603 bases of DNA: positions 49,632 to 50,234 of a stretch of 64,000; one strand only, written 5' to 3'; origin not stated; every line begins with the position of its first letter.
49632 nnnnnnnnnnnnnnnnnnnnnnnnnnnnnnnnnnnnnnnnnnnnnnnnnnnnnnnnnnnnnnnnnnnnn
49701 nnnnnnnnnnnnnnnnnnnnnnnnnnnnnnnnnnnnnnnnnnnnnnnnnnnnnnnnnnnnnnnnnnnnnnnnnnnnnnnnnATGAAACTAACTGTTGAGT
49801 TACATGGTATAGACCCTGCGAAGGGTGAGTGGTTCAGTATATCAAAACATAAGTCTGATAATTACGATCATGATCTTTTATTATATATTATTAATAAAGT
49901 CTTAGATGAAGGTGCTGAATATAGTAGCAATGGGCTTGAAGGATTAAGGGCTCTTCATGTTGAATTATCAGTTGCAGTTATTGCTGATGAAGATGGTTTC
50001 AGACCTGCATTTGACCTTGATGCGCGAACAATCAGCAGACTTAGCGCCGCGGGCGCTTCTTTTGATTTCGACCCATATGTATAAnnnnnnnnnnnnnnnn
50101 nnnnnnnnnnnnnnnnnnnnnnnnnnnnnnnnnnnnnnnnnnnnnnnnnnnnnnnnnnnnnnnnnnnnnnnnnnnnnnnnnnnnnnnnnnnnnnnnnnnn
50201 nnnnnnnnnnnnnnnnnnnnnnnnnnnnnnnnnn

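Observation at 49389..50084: Rhs C-terminal toxin and cognate immunity candidate of unrecognised families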

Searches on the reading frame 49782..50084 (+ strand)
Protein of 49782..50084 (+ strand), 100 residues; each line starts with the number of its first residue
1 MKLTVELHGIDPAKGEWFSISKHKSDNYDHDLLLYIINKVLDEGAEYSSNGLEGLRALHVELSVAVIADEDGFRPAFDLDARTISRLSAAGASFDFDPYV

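Call 4: search_protein_families(library=pfam, proteins=[window:49782-50084:+], max_evalue=1)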
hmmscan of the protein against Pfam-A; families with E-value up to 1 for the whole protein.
window:49782-50084:+ (100 aa): 1 family
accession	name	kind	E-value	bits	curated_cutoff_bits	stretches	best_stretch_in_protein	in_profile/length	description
PF14106.11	DUF4279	-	0.015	16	25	1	36-96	55-116/116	Domain of unknown function (DUF4279)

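Call 6: search_protein_families(library=ncbifam, proteins=[window:49782-50084:+], max_evalue=1)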
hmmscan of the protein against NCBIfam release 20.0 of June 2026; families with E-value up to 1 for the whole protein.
window:49782-50084:+ (100 aa): 1 family
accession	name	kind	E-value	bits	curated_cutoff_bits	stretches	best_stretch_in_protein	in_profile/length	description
NF007301.0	PRK09781.1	equivalog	0.0004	19.9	373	1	2-45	5-48/181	hypothetical protein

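Call 9: find_homologous_proteins(query=window:49782-50084:+, max_evalue=0.001)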
Query window:49782-50084:+ (100 aa): 29 proteins with E <= 0.001 among 30 candidates.
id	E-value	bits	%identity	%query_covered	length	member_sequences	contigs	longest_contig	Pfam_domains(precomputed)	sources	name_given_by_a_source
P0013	5.4e-58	211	99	100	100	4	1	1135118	PF14106.13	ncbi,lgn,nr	ncbi:TPA: hypothetical protein UOU11_000619 [Escherichia coli]|nr:hypothetical protein [Escherichia 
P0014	6.6e-53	195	87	100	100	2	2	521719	-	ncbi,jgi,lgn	-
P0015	9.8e-53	195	89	100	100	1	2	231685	-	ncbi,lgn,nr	ncbi:hypothetical protein AH332_09910 [Salmonella enterica subsp. salamae]|nr:hypothetical protein [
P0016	1.6e-52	194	87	100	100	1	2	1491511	PF14106.13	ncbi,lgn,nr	ncbi:hypothetical protein CBX57_012500 [Salmonella enterica]|nr:hypothetical protein [Salmonella ent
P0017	2.1e-52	193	85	100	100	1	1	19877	PF14106.13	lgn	-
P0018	5.9e-52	192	87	100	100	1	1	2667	-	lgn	-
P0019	5.5e-51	189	85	100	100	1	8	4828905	-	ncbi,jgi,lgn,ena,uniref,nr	ncbi:YbbD family protein [Intestinirhabdus alba]|jgi:hypothetical protein|uniref:Uncharacterized pro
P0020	2.2e-50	187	86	100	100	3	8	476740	-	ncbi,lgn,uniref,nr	ncbi:TPA: hypothetical protein N3A35_004461 [Salmonella enterica subsp. salamae serovar 16:m,t:e,n,x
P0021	6.3e-50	186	84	100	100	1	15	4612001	-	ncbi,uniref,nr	ncbi:hypothetical protein [Salmonella enterica]|uniref:Uncharacterized protein n=2 Tax=Salmonella en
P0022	1.6e-49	184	84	100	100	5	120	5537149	PF14106.13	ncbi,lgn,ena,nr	ncbi:hypothetical protein M3B74_11030 [Citrobacter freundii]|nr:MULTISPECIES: hypothetical protein [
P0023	3.2e-49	183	81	100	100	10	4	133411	-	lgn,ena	-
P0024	6.5e-49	182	79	100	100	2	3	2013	PF14106.13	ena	-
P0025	8.4e-48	179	82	100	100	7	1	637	PF14106.13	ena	-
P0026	2.7e-47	177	80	100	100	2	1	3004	PF14106.13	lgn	-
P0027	7.5e-30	121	62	100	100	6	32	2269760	PF14106.13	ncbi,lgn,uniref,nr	ncbi:hypothetical protein [Burkholderia multivorans]|uniref:hypothetical protein n=1 Tax=Burkholderi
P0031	7.3e-20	89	48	100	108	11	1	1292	PF14106.13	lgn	-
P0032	2.1e-19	88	50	100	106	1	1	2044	PF14106.13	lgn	-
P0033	2.4e-19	87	50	100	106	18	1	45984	PF14106.13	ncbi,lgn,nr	ncbi:TPA: hypothetical protein JDL67_004471 [Salmonella enterica subsp. salamae]|nr:hypothetical pro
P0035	1.1e-18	85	49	100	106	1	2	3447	PF14106.13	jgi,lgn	jgi:hypothetical protein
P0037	1.7e-18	85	50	100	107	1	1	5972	PF14106.13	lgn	-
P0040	2.6e-17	81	46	100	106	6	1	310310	PF14106.13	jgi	-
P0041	2.0e-15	75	45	100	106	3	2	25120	PF14106.13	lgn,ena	-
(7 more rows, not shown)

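Call 38: search_protein_families(library=pfam, alignment_id=A3, max_evalue=1)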
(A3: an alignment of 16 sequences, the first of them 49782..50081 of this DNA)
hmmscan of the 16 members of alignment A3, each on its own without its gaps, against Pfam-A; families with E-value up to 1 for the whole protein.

A. member 1, window:49782-50081:+ (100 aa): 1 family
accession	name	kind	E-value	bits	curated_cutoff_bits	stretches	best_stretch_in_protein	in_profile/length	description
PF14106.11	DUF4279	-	0.015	16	25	1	36-96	55-116/116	Domain of unknown function (DUF4279)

B. families by the number of members that match (of 16 scanned): 4 families
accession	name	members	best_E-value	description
PF14106.11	DUF4279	13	0.0028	Domain of unknown function (DUF4279)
PF07438.16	DUF1514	1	0.2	Protein of unknown function (DUF1514)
PF13360.13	PQQ_2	1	0.24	Outer membrane protein assembly factor BamB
PF13590.11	DUF4136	1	0.26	Domain of unknown function (DUF4136)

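Call 39: search_solved_structures(query=A3, max_evalue=10)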
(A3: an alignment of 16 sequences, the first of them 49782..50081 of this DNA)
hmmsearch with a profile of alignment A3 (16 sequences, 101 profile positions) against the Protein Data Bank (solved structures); distinct sequences matched with E-value up to 10: 3.
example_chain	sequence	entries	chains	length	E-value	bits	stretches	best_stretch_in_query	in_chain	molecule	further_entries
6p3k_A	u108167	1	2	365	0.24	15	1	7-73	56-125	(4E)-oxalomesaconate Delta-isomerase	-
6p3j_A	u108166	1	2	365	0.51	14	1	7-73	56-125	(4E)-oxalomesaconate Delta-isomerase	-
6p3h_A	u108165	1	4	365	1.3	12.7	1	7-73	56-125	(4E)-oxalomesaconate Delta-isomerase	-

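Call 42: find_homologous_proteins(query=A3, max_evalue=0.001)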
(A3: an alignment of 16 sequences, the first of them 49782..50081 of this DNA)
Query A3 (16 sequences) (100 aa, profile of the alignment): 127 proteins with E <= 0.001 among 5779 candidates; the best 120 are listed.
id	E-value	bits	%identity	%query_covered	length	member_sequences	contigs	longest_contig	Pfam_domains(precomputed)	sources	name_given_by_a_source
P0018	9.8e-46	172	87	100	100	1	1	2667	-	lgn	-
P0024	1.1e-45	172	79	100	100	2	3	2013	PF14106.13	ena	-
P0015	1.6e-45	171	89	100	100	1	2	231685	-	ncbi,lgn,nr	ncbi:hypothetical protein AH332_09910 [Salmonella enterica subsp. salamae]|nr:hypothetical protein [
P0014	1.6e-45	171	87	100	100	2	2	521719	-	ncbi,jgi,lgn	-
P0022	1.7e-45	171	84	100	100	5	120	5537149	PF14106.13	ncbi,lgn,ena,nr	ncbi:hypothetical protein M3B74_11030 [Citrobacter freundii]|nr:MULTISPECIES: hypothetical protein [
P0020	2.6e-45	171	86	100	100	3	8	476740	-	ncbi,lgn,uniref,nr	ncbi:TPA: hypothetical protein N3A35_004461 [Salmonella enterica subsp. salamae serovar 16:m,t:e,n,x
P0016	2.8e-45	171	87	100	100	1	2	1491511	PF14106.13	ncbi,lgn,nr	ncbi:hypothetical protein CBX57_012500 [Salmonella enterica]|nr:hypothetical protein [Salmonella ent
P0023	3.7e-45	170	81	100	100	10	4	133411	-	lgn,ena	-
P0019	4.9e-45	170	85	100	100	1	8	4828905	-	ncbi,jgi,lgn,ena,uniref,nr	ncbi:YbbD family protein [Intestinirhabdus alba]|jgi:hypothetical protein|uniref:Uncharacterized pro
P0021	2.2e-44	168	84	100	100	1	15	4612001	-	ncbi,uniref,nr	ncbi:hypothetical protein [Salmonella enterica]|uniref:Uncharacterized protein n=2 Tax=Salmonella en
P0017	3.3e-44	167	85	100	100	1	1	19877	PF14106.13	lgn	-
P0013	4.0e-44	167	99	100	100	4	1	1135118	PF14106.13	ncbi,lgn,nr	ncbi:TPA: hypothetical protein UOU11_000619 [Escherichia coli]|nr:hypothetical protein [Escherichia 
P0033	8.2e-44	166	50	100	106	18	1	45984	PF14106.13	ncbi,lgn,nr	ncbi:TPA: hypothetical protein JDL67_004471 [Salmonella enterica subsp. salamae]|nr:hypothetical pro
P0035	8.8e-43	163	49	100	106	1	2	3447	PF14106.13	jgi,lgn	jgi:hypothetical protein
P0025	9.7e-43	162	82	100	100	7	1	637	PF14106.13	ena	-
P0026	2.5e-42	161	80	100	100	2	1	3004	PF14106.13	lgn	-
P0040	6.3e-42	160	46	100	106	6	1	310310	PF14106.13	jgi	-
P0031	6.6e-42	160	48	100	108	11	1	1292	PF14106.13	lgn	-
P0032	7.8e-42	160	50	100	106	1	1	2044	PF14106.13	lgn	-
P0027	8.3e-42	159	62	100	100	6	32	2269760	PF14106.13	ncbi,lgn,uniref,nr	ncbi:hypothetical protein [Burkholderia multivorans]|uniref:hypothetical protein n=1 Tax=Burkholderi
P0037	9.2e-41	156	50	100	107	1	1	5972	PF14106.13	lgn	-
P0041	2.1e-38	149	45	100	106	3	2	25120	PF14106.13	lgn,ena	-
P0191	6.9e-32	128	60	100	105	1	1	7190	PF14106.13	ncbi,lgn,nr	ncbi:DUF4279 domain-containing protein [Salmonella enterica subsp. enterica]|nr:DUF4279 domain-conta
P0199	2.7e-20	90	43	100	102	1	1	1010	PF14106.13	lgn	-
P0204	9.0e-20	89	39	100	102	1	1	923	PF14106.13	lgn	-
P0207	4.3e-19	87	38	100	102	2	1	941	PF14106.13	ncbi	-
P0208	4.8e-19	86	38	99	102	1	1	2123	PF14106.13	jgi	jgi:hypothetical protein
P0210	7.7e-19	86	40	100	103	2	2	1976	PF14106.13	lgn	-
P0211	9.8e-19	85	44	79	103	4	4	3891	PF14106.13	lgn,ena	-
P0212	9.8e-19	85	39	100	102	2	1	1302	PF14106.13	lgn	-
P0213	1.2e-18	85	38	100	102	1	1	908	PF14106.13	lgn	-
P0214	1.7e-18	85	37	100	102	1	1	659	PF14106.13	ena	-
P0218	3.8e-18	83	42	81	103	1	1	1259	PF14106.13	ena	-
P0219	3.9e-18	83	43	81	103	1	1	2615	PF14106.13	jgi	jgi:hypothetical protein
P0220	5.0e-18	83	40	98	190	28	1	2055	-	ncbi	ncbi:hypothetical protein C1I57_28250, partial [Escherichia coli]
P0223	1.1e-17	82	38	98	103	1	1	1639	PF14106.13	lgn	-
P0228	2.2e-17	81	41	99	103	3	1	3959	PF14106.13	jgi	jgi:hypothetical protein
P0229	2.9e-17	81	41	77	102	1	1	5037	PF14106.13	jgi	jgi:hypothetical protein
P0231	3.5e-17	80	39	88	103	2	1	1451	PF14106.13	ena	-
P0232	6.8e-17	79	41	81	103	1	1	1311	PF14106.13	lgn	-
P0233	7.1e-17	79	40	98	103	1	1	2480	PF14106.13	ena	-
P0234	1.2e-16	79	39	99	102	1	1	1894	PF14106.13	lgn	-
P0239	1.2e-15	75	37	77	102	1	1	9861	PF14106.13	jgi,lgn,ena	-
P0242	1.2e-14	72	40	81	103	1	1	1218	PF14106.13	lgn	-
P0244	2.6e-14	71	34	100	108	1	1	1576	PF14106.13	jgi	jgi:hypothetical protein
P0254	6.8e-13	67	37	99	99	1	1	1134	PF14106.13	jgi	jgi:hypothetical protein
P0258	1.6e-12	65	31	100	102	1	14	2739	PF14106.13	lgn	-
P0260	2.4e-12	65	36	98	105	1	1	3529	PF14106.13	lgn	-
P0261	5.3e-12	64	35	91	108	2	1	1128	PF14106.13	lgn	-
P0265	2.6e-11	62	35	99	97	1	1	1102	PF14106.13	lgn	-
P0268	8.9e-11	60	31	100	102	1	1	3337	PF14106.13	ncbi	-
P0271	7.3e-10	57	39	51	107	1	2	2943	PF14106.13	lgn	-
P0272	2.8e-9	55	26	99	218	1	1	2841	PF14106.13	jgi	jgi:hypothetical protein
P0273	3.3e-9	55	34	75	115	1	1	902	PF14106.13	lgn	-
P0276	2.3e-8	52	32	100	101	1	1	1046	PF14106.13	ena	-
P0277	1.3e-7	50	38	75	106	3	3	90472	PF14106.13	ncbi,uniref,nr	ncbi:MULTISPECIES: hypothetical protein [Pseudomonadaceae]|uniref:hypothetical protein n=1 Tax=Pseud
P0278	1.6e-7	49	34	75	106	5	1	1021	PF14106.13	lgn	-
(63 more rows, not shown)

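Call 43: search_protein_families(library=pfam, proteins=[P0191, P0272, P0277, P0273, P0268, P0258, P0244, P0228, P0199, P0220], max_evalue=0.1)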
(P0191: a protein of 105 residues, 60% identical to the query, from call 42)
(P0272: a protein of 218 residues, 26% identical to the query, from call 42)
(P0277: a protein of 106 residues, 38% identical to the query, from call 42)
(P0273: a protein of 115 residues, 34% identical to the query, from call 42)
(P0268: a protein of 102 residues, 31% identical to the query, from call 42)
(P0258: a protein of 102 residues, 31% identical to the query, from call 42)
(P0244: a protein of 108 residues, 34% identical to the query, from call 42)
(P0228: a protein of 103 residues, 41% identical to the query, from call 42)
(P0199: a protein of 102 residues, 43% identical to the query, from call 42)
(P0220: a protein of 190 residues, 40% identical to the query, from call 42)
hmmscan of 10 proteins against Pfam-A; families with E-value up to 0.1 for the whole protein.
P0191 (105 aa): 1 family
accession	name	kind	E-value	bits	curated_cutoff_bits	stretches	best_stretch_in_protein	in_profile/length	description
PF14106.11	DUF4279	-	0.0045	17.7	25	1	60-98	77-116/116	Domain of unknown function (DUF4279)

P0272 (218 aa): 0 families

P0277 (106 aa): 1 family
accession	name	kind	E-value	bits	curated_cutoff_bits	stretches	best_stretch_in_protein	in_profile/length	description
PF14106.11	DUF4279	-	0.0037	17.9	25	1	38-101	52-116/116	Domain of unknown function (DUF4279)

P0273 (115 aa): 1 family
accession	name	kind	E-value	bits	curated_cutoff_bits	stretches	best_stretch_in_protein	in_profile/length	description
PF14106.11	DUF4279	-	0.0016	19.2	25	1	38-101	52-116/116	Domain of unknown function (DUF4279)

P0268 (102 aa): 1 family
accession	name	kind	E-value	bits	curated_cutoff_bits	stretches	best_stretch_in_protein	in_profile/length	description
PF14106.11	DUF4279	-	0.0087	16.8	25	1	29-96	50-116/116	Domain of unknown function (DUF4279)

P0258 (102 aa): 2 families
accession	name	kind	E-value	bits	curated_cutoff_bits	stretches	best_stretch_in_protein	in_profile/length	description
PF14106.11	DUF4279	-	0.0039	17.9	25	1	52-96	72-116/116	Domain of unknown function (DUF4279)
PF09528.15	Ehrlichia_rpt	-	0.025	14.5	27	1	17-38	10-31/36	Ehrlichia tandem repeat (Ehrlichia_rpt)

P0244 (108 aa): 1 family
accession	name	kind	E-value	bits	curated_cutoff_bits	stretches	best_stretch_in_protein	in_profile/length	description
PF14106.11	DUF4279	-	0.085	13.6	25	1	65-102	78-116/116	Domain of unknown function (DUF4279)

P0228 (103 aa): 2 families
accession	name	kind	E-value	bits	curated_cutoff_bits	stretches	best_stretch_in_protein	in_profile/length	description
PF14106.11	DUF4279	-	0.017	15.8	25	1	58-99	77-116/116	Domain of unknown function (DUF4279)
PF22456.1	PqqF-like_C_4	-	0.058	14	27.5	1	10-57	27-74/100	PQQ synthase PqqF-like, C-terminal lobe domain 4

P0199 (102 aa): 1 family
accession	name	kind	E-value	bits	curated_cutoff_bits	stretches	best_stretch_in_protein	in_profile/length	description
PF14106.11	DUF4279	-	0.015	16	25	1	64-98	83-116/116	Domain of unknown function (DUF4279)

P0220 (190 aa): 0 families

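Call 44: predict_structure(alignment_id=A3)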
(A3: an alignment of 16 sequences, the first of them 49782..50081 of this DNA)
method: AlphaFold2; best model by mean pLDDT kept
length: 100 residues; sequences in the alignment: 16
mean_pLDDT: 92.6   pTM: 0.84
mean pLDDT of the five models: 92.6, 91.3, 91.1, 90.0, 89.6
residues with pLDDT >= 90: 80; 70-90: 19; 50-70: 1; < 50: 0
segments of 3 or more residues with pLDDT < 50: none
pLDDT, mean of each block of 10 residues (from residue 1): 95 93 94 96 95 96 91 85 96 87
secondary structure, 60 per line:
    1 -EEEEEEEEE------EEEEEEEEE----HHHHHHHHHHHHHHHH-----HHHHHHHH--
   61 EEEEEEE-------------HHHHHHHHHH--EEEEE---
elements in order: E2-10 E17-25 H30-45 H51-58 E61-67 H81-90 E93-97

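Call 68: search_protein_families(library=pfam, alignment_id=A5, max_evalue=0.1)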
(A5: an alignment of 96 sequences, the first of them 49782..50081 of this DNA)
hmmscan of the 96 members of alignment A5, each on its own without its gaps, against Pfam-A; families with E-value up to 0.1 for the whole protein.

A. member 1, window:49782-50081:+ (100 aa): 1 family
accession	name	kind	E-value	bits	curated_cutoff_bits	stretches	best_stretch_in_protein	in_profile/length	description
PF14106.11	DUF4279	-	0.015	16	25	1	36-96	55-116/116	Domain of unknown function (DUF4279)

B. families by the number of members that match (of 96 scanned): 10 families
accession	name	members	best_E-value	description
PF14106.11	DUF4279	55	0.00067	Domain of unknown function (DUF4279)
PF22456.1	PqqF-like_C_4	2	0.053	PQQ synthase PqqF-like, C-terminal lobe domain 4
PF09528.15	Ehrlichia_rpt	1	0.025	Ehrlichia tandem repeat (Ehrlichia_rpt)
PF11458.13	Mistic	1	0.026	Membrane-integrating protein Mistic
PF02336.21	Denso_VP4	1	0.027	Capsid protein VP4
PF20002.4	fvmX3-analog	1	0.061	FtsH ternary system domain X3-analog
PF22998.2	GNAT_LYC1-like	1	0.065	LYC1 GNAT-like C-terminal domain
PF19803.4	DUF6286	1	0.072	Family of unknown function (DUF6286)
PF23808.1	DUF7181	1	0.076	Domain of unknown function (DUF7181)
PF03776.19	MinE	1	0.08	Septum formation topological specificity factor MinE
